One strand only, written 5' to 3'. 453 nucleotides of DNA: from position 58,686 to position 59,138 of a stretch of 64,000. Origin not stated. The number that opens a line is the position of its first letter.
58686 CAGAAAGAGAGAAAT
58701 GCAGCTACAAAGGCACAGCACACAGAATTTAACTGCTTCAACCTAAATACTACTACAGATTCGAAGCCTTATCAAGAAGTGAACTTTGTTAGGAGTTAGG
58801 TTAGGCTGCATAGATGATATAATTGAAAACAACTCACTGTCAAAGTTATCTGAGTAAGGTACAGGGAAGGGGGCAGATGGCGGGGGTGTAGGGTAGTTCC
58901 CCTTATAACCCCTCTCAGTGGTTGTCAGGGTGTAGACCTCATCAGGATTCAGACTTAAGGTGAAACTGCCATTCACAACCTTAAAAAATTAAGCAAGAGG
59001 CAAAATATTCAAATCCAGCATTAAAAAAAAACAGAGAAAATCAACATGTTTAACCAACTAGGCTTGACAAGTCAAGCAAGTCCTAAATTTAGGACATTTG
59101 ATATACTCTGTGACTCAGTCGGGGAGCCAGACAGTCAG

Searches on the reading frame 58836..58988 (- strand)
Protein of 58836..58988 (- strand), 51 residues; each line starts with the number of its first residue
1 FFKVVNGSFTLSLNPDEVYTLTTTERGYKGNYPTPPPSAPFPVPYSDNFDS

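Call 45: search_protein_families(library=pfam, proteins=[window:58836-58988:-], max_evalue=0.01)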
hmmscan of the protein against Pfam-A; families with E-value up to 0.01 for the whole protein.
seq(51 aa): 1 family
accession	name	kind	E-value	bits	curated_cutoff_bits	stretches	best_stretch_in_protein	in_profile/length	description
PF17387.8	Glyco_hydro_59M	-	0.00011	22.8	28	1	3-27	91-115/116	Glycosyl hydrolase family 59 central domain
